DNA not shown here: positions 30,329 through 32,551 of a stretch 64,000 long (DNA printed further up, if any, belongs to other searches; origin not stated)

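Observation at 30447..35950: A+T-rich three-gene island: AAA+ ATPase, GmrSD-like DUF262/DUF1524 nuclease and a convergent PD-(D/E)xK-like nuclease (candidate defence locus)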

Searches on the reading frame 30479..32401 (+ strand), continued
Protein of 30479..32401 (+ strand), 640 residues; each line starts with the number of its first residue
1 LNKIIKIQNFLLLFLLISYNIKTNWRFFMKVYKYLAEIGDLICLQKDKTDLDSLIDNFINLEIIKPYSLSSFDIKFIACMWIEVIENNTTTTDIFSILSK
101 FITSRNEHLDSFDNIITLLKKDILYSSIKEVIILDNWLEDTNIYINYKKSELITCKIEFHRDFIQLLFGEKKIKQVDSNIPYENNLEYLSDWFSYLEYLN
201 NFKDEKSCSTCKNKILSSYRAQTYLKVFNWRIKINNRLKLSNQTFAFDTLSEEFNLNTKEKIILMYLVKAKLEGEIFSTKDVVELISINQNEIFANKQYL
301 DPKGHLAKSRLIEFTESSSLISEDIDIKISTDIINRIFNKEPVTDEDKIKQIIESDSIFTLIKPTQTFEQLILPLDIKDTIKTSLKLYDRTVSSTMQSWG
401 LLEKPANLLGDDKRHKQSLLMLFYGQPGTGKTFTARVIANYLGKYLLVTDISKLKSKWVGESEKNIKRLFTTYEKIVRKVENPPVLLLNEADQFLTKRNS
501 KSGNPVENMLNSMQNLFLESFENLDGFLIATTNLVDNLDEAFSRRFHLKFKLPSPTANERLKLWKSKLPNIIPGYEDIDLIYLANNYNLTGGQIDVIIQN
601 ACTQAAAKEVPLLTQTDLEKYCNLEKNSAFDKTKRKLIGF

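Call 22: search_protein_families(library=pfam, proteins=[L007:8043-9035:+, L004:7136-7732:+, L012:7149-8183:+, L008:12013-12483:+, L006:4693-6669:+, L005:12008-12451:+, L015:8154-9578:+, L015:1870-3936:+, L018:13376-16489:+, L005:12598-13062:+], max_evalue=0.001)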
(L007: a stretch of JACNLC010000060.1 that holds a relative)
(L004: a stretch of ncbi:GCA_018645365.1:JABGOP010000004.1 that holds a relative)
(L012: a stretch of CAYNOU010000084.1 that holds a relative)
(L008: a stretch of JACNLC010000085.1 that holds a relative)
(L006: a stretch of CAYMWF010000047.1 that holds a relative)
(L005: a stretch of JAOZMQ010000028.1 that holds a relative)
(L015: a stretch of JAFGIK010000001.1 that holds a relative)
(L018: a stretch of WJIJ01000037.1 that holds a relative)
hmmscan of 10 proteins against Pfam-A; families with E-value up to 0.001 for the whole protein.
L007:8043-9035:+ (330 aa): 4 families
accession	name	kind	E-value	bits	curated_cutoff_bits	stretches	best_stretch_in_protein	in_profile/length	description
PF25583.1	WCX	-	5.1e-12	46.4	23.9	1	248-323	2-74/76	WCX domain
PF13280.12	WYL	-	2.4e-11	43.9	21.8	1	152-219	2-69/70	WYL domain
PF08279.18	HTH_11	-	3.1e-07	30.6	25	1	9-59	1-50/55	HTH domain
PF08220.18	HTH_DeoR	-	0.00034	20.8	21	1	9-53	1-43/57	DeoR-like helix-turn-helix domain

L004:7136-7732:+ (198 aa): 1 family
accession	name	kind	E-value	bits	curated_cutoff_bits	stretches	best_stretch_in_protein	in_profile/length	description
PF01844.29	HNH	-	0.00044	20.8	21.4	0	140-161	25-46/47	HNH endonuclease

L012:7149-8183:+ (344 aa): 1 family
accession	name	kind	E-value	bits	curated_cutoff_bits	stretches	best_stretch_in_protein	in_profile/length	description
PF14229.12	DUF4332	-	8.2e-05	23.2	23.2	1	8-48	42-82/122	Domain of unknown function (DUF4332)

L008:12013-12483:+ (156 aa): 0 families

L006:4693-6669:+ (658 aa): 1 family
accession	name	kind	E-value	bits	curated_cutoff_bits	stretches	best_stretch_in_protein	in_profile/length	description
PF11074.14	DUF2779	-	1.5e-23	83.8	23.3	1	394-536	1-126/126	Domain of unknown function(DUF2779)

L005:12008-12451:+ (147 aa): 0 families

L015:8154-9578:+ (474 aa): 3 families
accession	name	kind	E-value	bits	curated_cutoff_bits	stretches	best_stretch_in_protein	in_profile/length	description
PF12706.13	Lactamase_B_2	-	4.5e-11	43.2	27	1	96-247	18-167/200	Beta-lactamase superfamily domain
PF00753.33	Lactamase_B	-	7.1e-07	29.8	22.7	1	99-222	38-159/196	Metallo-beta-lactamase superfamily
PF07521.17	RMMBL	-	1.9e-05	25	21.6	1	407-443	8-44/63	Zn-dependent metallo-hydrolase RNA specificity domain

L015:1870-3936:+ (688 aa): 1 family
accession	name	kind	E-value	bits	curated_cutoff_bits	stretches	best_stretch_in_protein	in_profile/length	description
PF03235.19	GmrSD_N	-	3.5e-33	115.8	33.2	1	42-221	4-198/199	GmrSD restriction endonuclease, N-terminal domain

L018:13376-16489:+ (1037 aa): 1 family
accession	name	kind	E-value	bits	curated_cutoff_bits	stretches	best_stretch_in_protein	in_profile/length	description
PF12705.13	PDDEXK_1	-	3.3e-22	80.1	22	1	714-983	2-231/247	PD-(D/E)XK nuclease superfamily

L005:12598-13062:+ (154 aa): 0 families

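Call 25: search_protein_families(library=pfam, proteins=[L023:4907-7462:+, L040:2808-3659:+, L040:3669-7223:-, L040:8135-10813:+, L078:12125-16237:+, L081:3229-5670:+, L074:14421-16397:+, L054:11520-13403:+, L037:12081-13796:+, L029:12700-15960:-], max_evalue=0.001)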
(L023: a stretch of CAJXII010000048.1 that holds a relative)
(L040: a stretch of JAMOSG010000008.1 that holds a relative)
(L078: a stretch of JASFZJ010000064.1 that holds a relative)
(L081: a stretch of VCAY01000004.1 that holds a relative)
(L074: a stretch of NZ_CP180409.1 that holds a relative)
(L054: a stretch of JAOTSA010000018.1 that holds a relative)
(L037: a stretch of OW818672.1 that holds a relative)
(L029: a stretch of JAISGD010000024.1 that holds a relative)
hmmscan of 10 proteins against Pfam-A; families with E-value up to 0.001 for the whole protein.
L023:4907-7462:+ (851 aa): 3 families
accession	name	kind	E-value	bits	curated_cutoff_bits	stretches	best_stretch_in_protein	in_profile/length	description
PF01411.24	tRNA-synt_2c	-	2.6e-207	690.2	30.3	1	2-544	1-548/552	tRNA synthetases class II (A)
PF07973.19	tRNA_SAD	-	8e-19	67.8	24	1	643-686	1-44/44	Threonyl and Alanyl tRNA synthetase second additional domain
PF02272.25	DHHA1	-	1.5e-17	64.4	25.9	1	755-848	4-101/102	DHHA1 domain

L040:2808-3659:+ (283 aa): 1 family
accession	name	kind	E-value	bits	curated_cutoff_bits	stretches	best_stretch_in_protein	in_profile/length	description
PF12784.13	PDDEXK_2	-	4.5e-45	154.6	27.4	1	7-222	2-218/229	PD-(D/E)XK nuclease family transposase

L040:3669-7223:- (1184 aa): 17 families
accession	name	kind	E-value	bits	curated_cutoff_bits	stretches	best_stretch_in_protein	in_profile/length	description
PF01855.24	POR_N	-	2.7e-80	269.9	27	1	16-246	2-230/231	Pyruvate flavodoxin/ferredoxin oxidoreductase, thiamine diP-bdg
PF01558.24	POR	-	2.2e-30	106.5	27.4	1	431-614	1-172/173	Pyruvate ferredoxin/flavodoxin oxidoreductase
PF10371.14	EKR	-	7.8e-23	80.5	27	1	631-683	3-55/55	Domain of unknown function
PF17147.9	PFOR_II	-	3.4e-13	50.2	27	1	269-350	2-81/102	Pyruvate:ferredoxin oxidoreductase core domain II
PF13237.11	Fer4_10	-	2.1e-10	40.8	25.5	1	690-761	5-53/53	4Fe-4S dicluster domain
PF02775.26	TPP_enzyme_C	-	8.8e-10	39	21.9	1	966-1077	46-149/151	Thiamine pyrophosphate enzyme, C-terminal TPP binding domain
PF12838.12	Fer4_7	-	2.8e-09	37.8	27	1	694-762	2-50/52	4Fe-4S dicluster domain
PF13484.11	Fer4_16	-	5.7e-09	37.1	30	1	694-762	2-65/66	4Fe-4S double cluster binding domain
PF12837.12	Fer4_6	-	6e-08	32.7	25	1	686-709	1-24/24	4Fe-4S binding domain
PF14697.11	Fer4_21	-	6.7e-08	33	35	0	742-762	33-53/59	4Fe-4S dicluster domain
PF00037.32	Fer4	-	1.6e-07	31.3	21.1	1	687-710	1-24/24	4Fe-4S binding domain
PF13187.11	Fer4_9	-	3.9e-07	30.4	27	1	694-762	2-49/52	4Fe-4S dicluster domain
PF13183.11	Fer4_8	-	3.7e-06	27.8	27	1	692-762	3-66/68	4Fe-4S dicluster domain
PF12797.12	Fer4_2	-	1.4e-05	25.1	24.5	0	686-705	2-21/22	4Fe-4S binding domain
PF12800.12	Fer4_4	-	0.00012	22.6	24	0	692-705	2-15/17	4Fe-4S binding domain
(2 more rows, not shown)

L040:8135-10813:+ (892 aa): 6 families
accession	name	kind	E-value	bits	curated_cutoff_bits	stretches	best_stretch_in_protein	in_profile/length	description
PF00122.25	E1-E2_ATPase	-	9.7e-50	169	28.1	1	117-308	2-181/181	E1-E2 ATPase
PF00689.26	Cation_ATPase_C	-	3.6e-39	134.8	27.3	1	697-882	1-175/175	Cation transporting ATPase, C-terminus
PF00702.32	Hydrolase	-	2.2e-18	67.8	26.4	1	325-628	2-191/191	haloacid dehalogenase-like hydrolase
PF13246.12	Cation_ATPase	-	5.8e-16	58.7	21.7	1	385-460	5-87/91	Cation transport ATPase (P-type)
PF00690.31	Cation_ATPase_N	-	9.7e-16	57.6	20.4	1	4-69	2-68/69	Cation transporter/ATPase, N-terminus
PF08282.18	Hydrolase_3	-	3.2e-05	24.2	20.9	1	599-660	194-255/255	haloacid dehalogenase-like hydrolase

L078:12125-16237:+ (1370 aa): 1 family
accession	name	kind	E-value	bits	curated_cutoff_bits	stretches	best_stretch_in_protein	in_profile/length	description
PF22113.1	Mtrc-MtrF_II-IV_dom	-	3.4e-05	23.9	30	0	579-673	69-166/176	Outer membrane cytochrome MtrC/MtrF-like, domains II/IV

L081:3229-5670:+ (813 aa): 4 families
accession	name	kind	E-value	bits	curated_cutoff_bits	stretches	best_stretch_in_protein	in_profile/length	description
PF03176.21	MMPL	-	9.7e-38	130.4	20.5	2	223-420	99-302/333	MMPL family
PF00873.25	ACR_tran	-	2.1e-07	29.5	28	1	646-806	325-489/1021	AcrB/AcrD/AcrF family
PF12349.14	Sterol-sensing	-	4.8e-07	30.2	22.3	1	292-419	8-135/153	Sterol-sensing domain of SREBP cleavage-activation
PF02460.24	Patched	-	4.2e-05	23.8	23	1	288-418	26-155/156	Patched SSD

L074:14421-16397:+ (658 aa): 0 families

L054:11520-13403:+ (627 aa): 6 families
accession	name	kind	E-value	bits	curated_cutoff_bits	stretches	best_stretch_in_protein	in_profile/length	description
PF00990.26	GGDEF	-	5.3e-42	143.8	23.8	1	462-621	2-160/161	Diguanylate cyclase, GGDEF domain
PF14827.12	dCache_3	-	8.4e-36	124.2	25.7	1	48-288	2-237/239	Double sensory domain of two-component sensor kinase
PF08447.18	PAS_3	-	1.1e-16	61.3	25.6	1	363-447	2-88/89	PAS fold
PF13426.13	PAS_9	-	2.6e-14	53.8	27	1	354-453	6-103/103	PAS domain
PF00989.32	PAS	-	1.7e-13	51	22.6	1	356-451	17-113/113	PAS fold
PF08448.16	PAS_4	-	1e-06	29.4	23.1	1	357-455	12-109/110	PAS fold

L037:12081-13796:+ (571 aa): 3 families
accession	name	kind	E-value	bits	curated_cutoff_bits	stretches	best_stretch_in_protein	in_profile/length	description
PF19576.4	Acyltransf_2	-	3.4e-26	92.2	27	1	21-266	12-259/266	Acyltransferase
PF13444.12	Acetyltransf_5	-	5.1e-24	85.4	22.4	1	326-427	1-102/102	Acetyltransferase (GNAT) domain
PF01553.26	Acyltransferase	-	1.6e-11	44.6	23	1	76-197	9-131/132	Acyltransferase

L029:12700-15960:- (1086 aa): 9 families
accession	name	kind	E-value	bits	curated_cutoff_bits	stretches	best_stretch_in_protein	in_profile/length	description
PF02786.22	CPSase_L_D2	-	2.2e-107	357.8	19.8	2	126-332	1-210/211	Carbamoyl-phosphate synthase L chain, ATP binding domain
PF25596.1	CPSase_L_D1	-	7.5e-96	316.5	27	2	556-668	1-117/118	Carbamoyl phosphate synthase preATP-grasp domain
PF02787.25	CPSase_L_D3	-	2e-25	89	26.6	1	418-494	2-79/80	Carbamoyl-phosphate synthetase large chain, oligomerisation domain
PF02142.27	MGS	-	2.2e-21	76.2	24.1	1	974-1054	7-94/94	MGS-like domain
PF02222.28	ATP-grasp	-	4.5e-12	46.4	27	1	679-844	2-163/179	ATP-grasp domain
PF07478.18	Dala_Dala_lig_C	-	4.8e-11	43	24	1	696-842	25-174/204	D-ala D-ala ligase C-terminus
PF02655.19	ATP-grasp_3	-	4.1e-09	37.2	23.2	1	671-844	2-157/160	ATP-grasp domain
PF15632.11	ATPgrasp_Ter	-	8.3e-07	29.3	29.1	1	808-886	50-127/131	ATP-grasp in the biosynthetic pathway with Ter operon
PF13549.11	ATP-grasp_5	-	0.00026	20.9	27.6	0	131-168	16-53/221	ATP-grasp domain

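Call 26: find_encoding_contigs(protein=P0002, flank=10000, max_places=3)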
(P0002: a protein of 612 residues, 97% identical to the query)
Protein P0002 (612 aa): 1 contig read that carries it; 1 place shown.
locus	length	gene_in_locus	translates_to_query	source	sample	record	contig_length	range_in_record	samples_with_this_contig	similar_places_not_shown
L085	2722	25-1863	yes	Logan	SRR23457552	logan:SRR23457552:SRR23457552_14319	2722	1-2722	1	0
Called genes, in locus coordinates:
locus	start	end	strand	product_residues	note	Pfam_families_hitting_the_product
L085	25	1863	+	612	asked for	PF22977:WHD (faint), PF00004:AAA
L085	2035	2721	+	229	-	?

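Call 27: find_encoding_contigs(protein=P0004, flank=10000, max_places=3)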
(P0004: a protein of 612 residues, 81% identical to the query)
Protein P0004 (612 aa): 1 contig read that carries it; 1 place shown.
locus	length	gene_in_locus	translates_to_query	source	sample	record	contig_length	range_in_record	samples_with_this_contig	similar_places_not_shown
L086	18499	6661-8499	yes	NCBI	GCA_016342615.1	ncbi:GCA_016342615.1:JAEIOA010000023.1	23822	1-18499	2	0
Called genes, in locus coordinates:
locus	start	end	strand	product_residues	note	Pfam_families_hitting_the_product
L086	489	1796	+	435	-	PF00162:PGK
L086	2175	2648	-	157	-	-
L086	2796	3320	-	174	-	PF08212:Lipocalin_2, PF00061:Lipocalin (weak)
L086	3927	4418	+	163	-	PF13238:AAA_18 (weak), PF01202:SKI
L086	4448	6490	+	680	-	PF02073:Peptidase_M29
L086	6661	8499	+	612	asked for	PF22977:WHD (faint), PF00004:AAA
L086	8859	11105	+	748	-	PF08478:POTRA_1 (faint), PF08479:POTRA_2 (faint), PF07244:POTRA, PF01103:Omp85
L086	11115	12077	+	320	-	PF04055:Radical_SAM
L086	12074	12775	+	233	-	PF01128:IspD, PF12804:NTP_transf_3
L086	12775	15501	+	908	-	PF13522:GATase_6, PF13537:GATase_7 (weak), PF01380:SIS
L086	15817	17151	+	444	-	PF03193:RsgA_GTPase (faint), PF13167:GTP-bdg_N, PF16360:GTP-bdg_M, PF00025:Arf (weak), PF01926:MMR_HSR1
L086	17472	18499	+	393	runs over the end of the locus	PF02463:SMC_N (weak), PF13175:AAA_15, PF13476:AAA_23 (weak), PF13304:AAA_21, PF13175:AAA_15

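Call 28: find_related_loci(query=A1, collection=metagenome_contigs, flank=10000)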
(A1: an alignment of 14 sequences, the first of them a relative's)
Query A1 (612 aa) in metagenome_contigs; peptide patterns used: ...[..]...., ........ (x = any residue, [..] = any of these).
600 stretches matched a pattern (row limit reached: there are more); 582 encode a relative of the query (tblastn E <= 1e-3); the best 80 are kept; 80 distinct loci.
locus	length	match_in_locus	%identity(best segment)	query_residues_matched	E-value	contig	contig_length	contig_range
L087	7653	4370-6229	43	1-612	5e-154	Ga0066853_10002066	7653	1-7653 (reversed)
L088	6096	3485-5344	43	1-612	5e-155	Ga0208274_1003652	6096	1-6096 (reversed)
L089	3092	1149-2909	43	32-612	1e-161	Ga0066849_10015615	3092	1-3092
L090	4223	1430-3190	43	32-612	7e-158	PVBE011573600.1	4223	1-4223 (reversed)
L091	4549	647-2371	45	39-612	7e-155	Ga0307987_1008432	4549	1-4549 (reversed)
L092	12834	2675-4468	41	22-612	3e-150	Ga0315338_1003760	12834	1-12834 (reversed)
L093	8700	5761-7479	44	39-612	3e-150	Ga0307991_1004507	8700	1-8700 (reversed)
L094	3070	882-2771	40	2-612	1e-153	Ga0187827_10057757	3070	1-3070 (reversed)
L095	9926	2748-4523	44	25-612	3e-143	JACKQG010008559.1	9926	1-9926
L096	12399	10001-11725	41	39-612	5e-139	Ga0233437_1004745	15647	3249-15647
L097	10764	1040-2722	41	39-597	1e-137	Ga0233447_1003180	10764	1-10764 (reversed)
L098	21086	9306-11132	41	1-597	3e-136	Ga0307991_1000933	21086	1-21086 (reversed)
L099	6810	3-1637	39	55-597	5e-133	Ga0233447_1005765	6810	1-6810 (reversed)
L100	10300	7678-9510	37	4-612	1e-126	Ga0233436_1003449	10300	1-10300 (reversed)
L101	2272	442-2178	39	32-612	3e-127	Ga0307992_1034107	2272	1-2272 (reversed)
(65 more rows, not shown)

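Call 34: find_encoding_contigs(protein=P0055, flank=10000, max_places=2)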
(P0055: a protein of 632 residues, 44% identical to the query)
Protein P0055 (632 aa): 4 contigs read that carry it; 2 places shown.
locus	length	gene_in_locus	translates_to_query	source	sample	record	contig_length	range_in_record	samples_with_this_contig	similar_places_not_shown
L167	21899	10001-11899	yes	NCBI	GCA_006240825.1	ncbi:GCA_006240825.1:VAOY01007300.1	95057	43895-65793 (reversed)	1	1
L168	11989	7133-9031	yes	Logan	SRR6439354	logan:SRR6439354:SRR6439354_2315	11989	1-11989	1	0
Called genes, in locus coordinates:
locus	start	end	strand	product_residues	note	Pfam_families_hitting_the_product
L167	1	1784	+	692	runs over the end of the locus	PF07584:BatA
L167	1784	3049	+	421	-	PF13167:GTP-bdg_N, PF03193:RsgA_GTPase (faint), PF16360:GTP-bdg_M, PF00350:Dynamin_N (faint), PF01926:MMR_HSR1, PF02421:FeoB_N (weak)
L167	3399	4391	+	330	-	PF08279:HTH_11 (faint), PF13280:WYL, PF25583:WCX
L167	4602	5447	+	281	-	PF02661:Fic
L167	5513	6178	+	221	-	-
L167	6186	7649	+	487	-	PF11074:DUF2779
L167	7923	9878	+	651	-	PF03235:GmrSD_N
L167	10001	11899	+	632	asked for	PF00004:AAA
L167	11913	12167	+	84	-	-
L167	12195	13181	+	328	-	PF03796:DnaB_C, PF06745:ATPase (weak), PF13481:AAA_25 (weak)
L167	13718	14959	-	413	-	PF00375:SDF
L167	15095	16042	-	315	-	PF00480:ROK, PF01869:BcrAD_BadFG (faint)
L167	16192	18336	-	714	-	PF03190:Thioredox_DsbH, PF13899:Thioredoxin_7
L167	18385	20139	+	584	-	PF05960:DUF885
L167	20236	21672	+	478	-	PF00474:SSF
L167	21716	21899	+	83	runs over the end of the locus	PF09957:VapB_antitoxin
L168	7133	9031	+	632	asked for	PF00004:AAA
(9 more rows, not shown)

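Call 49: predict_structure(alignment_id=A4)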
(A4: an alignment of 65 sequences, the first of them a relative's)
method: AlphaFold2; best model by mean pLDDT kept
length: 612 residues; sequences in the alignment: 65
mean_pLDDT: 79.5   pTM: 0.54
mean pLDDT of the five models: 79.5, 78.7, 77.9, 77.1, 76.5
residues with pLDDT >= 90: 86; 70-90: 421; 50-70: 70; < 50: 35
segments of 3 or more residues with pLDDT < 50: 179-182, 290-292, 372-387, 606-612
pLDDT, mean of each block of 10 residues (from residue 1): 86 82 88 88 93 89 88 88 90 86 74 75 86 86 62 87 91 72 62 80 88 87 88 92 83 85 84 85 74 66 81 66 73 85 82 78 55 42 47 84 86 87 65 72 82 83 76 66 76 76 80 76 86 88 89 91 86 89 90 81 48 42
secondary structure, 60 per line:
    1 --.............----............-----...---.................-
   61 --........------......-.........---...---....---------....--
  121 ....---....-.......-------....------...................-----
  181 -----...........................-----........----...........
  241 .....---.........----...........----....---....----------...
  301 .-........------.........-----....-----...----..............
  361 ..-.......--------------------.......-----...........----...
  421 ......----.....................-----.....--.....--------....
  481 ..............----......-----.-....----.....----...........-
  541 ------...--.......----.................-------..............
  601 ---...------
elements in order: H3-15 H20-31 H43-59 E63-65 H66-70 H77-82 H84-92 E96-98 E102-105 E115-118 H121-124 E128-131 H133-139 H147-150 H157-175 E186-189 H190-212 H218-225 H230-245 H251-257 H262-272 H277-280 E284-287 E298-301 H303-310 H317-325 E331-334 H347-362 H364-370 E391-397 H403-413 E418-422 H423-426 H431-451 E457-461 H464-467 H477-494 E499-504 H512-515 E520-524 H529-539 H552-558 H563-579 H587-600

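Call 53: fold_search(model_id=the predicted structure, library=pdb)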
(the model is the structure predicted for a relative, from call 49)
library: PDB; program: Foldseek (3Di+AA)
matches with E <= 10: 1826; with E <= 0.001: 1359
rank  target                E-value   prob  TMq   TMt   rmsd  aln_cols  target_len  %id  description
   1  7lmz_B                1.7e-12  1.00  0.34  0.29  13.7       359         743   22  Cryo-EM structure of human p97 in complex with Npl4/Ufd1 and Ub6 (Class 1) (released 2021-09-15)
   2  9l26_E                2.8e-12  1.00  0.31  0.59   6.9       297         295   23  Octamer Msp1 from S.cerevisiae(with a catalytic dead mutation) in complex with an unknown peptide substrate (released 2025-12-24)
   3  7ln4_E                2.9e-12  1.00  0.35  0.29  16.6       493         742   16  Cryo-EM structure of human p97 in complex with Npl4/Ufd1 and polyubiquitinated Ub-Eos (FOM, Class 3) (released 2021-09-15)
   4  3h4m_A                3.9e-12  1.00  0.33  0.71   5.8       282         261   23  AAA ATPase domain of the proteasome- activating nucleotidase (released 2009-06-09)
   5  4ww0_B                4.3e-12  1.00  0.34  0.48   4.1       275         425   22  Truncated FtsH from A. aeolicus (released 2015-05-06)
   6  4d82_B                4.5e-12  1.00  0.35  0.73   4.9       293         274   24  Metallosphera sedula Vps4 crystal structure (released 2015-11-25)
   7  8ua0_A                6.6e-12  1.00  0.34  0.37   8.1       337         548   21  Cdc48-Shp1 unfolding native substrate, Class 8 (released 2024-11-06)
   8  9m6w_C                6.9e-12  1.00  0.31  0.58   7.4       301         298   23  Hexamer Msp1 from S.cerevisiae (with a catalytic dead mutation) in complex with an unknown peptide substrate (released 2026-03-11)
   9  9ky7_C                8.4e-12  1.00  0.31  0.58   6.9       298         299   21  Eleven polymer Msp1 from S.cerevisiae (with a catalytic dead mutaion) in complex with an unknown peptide substrate (released 2025-12-10)
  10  9l6w_A                9.2e-12  1.00  0.31  0.57   7.0       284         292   23  Hexamer Msp1 from S.cerevisiae(with a catalytic dead mutation) in complex with an unknown peptide substrate (released 2025-12-31)
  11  8u9q_A                9.7e-12  1.00  0.34  0.38   7.8       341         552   20  Cdc48-Shp1 unfolding native substrate, Class 6 (released 2024-11-06)
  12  9m5c_F                9.7e-12  1.00  0.31  0.57   7.4       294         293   23  Hexamer Msp1 from S.cerevisiae (with a catalytic dead mutation) in complex with an unknown peptide substrate (released 2026-03-11)
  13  9yrc_D                1.1e-11  1.00  0.35  0.38  11.3       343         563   23  p97Ufd1-Npl4 complex processing poly-ubiquitinated substrate in the presence of ATP (released 2026-03-25)
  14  7lmz_C                1.1e-11  1.00  0.34  0.28  14.2       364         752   20  Cryo-EM structure of human p97 in complex with Npl4/Ufd1 and Ub6 (Class 1) (released 2021-09-15)
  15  4d82_C                1.2e-11  1.00  0.34  0.70   4.8       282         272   24  Metallosphera sedula Vps4 crystal structure (released 2015-11-25)
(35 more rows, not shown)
